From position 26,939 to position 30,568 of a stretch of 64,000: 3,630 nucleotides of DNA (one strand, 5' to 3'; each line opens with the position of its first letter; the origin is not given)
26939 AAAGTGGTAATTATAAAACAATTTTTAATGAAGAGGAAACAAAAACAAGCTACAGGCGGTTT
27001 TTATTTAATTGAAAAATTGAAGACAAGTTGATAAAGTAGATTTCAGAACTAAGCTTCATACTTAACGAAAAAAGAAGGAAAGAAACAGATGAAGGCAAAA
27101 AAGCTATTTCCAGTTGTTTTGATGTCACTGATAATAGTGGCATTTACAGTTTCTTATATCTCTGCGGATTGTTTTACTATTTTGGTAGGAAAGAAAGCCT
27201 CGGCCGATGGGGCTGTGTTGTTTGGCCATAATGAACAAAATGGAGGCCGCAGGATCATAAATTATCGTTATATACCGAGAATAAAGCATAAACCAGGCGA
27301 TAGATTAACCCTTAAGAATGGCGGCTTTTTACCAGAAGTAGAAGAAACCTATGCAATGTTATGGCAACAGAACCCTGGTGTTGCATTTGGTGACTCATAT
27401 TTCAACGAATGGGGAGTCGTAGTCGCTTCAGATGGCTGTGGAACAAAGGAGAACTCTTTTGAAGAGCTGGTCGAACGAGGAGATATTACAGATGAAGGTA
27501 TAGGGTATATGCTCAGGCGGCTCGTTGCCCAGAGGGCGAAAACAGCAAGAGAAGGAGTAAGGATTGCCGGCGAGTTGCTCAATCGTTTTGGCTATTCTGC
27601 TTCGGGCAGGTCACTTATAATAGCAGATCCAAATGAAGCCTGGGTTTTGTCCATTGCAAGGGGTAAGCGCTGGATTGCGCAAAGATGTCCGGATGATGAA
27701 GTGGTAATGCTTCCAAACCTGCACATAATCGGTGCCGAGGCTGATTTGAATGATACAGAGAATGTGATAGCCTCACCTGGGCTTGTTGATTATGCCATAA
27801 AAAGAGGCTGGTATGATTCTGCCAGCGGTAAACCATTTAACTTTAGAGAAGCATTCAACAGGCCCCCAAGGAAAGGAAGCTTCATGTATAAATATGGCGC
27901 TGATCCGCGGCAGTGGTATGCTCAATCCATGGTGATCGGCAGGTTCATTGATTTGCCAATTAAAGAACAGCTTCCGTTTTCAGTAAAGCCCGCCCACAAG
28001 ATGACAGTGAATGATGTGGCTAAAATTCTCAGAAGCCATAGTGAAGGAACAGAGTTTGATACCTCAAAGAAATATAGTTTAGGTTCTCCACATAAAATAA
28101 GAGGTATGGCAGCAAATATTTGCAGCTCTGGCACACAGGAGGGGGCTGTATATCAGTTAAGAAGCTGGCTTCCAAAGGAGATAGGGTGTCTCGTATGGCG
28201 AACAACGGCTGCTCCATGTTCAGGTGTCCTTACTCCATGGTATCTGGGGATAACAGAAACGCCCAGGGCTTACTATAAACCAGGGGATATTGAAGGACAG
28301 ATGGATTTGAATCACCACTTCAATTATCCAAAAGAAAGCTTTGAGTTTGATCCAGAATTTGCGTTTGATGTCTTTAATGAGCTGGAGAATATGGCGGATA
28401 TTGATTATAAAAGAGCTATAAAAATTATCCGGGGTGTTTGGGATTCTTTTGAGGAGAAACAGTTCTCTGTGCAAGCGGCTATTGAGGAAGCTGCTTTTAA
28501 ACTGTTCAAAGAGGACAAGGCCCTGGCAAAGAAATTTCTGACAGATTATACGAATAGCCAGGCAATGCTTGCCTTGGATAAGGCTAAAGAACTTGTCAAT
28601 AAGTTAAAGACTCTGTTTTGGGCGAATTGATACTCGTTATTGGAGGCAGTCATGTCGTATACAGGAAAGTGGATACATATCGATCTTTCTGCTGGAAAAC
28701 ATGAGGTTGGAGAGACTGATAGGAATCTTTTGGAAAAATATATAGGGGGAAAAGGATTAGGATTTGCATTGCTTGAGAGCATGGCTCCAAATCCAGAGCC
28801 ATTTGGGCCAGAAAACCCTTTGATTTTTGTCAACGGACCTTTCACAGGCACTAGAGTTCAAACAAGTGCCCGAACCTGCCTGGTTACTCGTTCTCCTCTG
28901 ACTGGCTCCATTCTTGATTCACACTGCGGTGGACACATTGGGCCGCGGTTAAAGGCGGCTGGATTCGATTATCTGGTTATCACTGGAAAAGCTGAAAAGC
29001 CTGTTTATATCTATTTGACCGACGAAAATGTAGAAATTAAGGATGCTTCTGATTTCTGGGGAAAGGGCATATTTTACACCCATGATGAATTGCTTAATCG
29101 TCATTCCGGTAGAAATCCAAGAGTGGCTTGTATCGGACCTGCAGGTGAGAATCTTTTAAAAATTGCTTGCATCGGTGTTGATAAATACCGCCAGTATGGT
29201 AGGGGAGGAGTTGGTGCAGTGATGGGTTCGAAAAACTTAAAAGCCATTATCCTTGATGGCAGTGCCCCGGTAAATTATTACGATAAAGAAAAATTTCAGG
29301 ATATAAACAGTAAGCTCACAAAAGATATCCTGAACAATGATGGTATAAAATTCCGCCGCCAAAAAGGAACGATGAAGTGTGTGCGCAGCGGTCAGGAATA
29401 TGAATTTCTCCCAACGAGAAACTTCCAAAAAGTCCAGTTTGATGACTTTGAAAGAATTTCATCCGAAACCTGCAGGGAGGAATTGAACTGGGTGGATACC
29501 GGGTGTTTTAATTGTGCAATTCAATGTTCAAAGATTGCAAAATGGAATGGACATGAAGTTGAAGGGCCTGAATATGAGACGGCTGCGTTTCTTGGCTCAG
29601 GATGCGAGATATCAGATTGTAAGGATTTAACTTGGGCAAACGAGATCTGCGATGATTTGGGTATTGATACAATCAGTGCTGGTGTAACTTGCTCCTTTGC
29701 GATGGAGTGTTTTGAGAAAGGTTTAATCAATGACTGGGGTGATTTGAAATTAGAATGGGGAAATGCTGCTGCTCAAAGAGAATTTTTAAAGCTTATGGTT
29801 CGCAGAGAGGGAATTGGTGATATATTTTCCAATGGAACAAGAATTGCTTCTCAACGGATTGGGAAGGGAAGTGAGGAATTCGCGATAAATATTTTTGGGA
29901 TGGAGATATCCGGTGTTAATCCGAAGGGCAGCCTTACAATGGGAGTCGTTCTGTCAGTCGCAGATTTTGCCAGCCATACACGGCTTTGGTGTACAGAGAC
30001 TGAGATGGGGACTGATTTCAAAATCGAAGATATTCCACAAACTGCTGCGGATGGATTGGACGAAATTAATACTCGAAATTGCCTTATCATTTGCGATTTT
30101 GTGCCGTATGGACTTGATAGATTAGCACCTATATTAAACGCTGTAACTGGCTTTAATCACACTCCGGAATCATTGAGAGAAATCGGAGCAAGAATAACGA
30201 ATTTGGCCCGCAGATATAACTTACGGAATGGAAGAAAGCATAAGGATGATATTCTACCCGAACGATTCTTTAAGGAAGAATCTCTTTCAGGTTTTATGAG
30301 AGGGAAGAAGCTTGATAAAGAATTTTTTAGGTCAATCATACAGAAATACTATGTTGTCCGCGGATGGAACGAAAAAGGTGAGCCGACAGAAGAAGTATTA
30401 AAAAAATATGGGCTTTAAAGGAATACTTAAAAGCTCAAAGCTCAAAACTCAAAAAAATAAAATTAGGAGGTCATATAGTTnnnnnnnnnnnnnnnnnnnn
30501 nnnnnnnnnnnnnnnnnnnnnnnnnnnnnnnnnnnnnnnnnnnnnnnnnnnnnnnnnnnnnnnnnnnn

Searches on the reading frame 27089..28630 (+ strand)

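Call 71: search_protein_families(library=pfam, proteins=[window:27089-28630:+], max_evalue=1e-8)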
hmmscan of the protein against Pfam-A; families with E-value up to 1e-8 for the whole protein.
window:27089-28630:+ (513 aa): 1 family
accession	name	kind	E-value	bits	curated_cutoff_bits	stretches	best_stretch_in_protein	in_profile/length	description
PF03577.20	Peptidase_C69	-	1.8e-54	185.7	23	1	28-397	2-364/402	Peptidase family C69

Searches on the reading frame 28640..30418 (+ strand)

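Call 71: search_protein_families(library=pfam, proteins=[window:28640-30418:+], max_evalue=1e-8)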
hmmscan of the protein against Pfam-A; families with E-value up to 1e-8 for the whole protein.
window:28640-30418:+ (592 aa): 2 families
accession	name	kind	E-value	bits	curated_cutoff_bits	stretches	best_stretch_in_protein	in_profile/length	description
PF01314.23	AFOR_C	-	1.2e-100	337.9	27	1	222-592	2-385/385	Aldehyde ferredoxin oxidoreductase, domains 2 & 3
PF02730.20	AFOR_N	-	1.5e-74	250.5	29.8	1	9-207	1-198/199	Aldehyde ferredoxin oxidoreductase, N-terminal domain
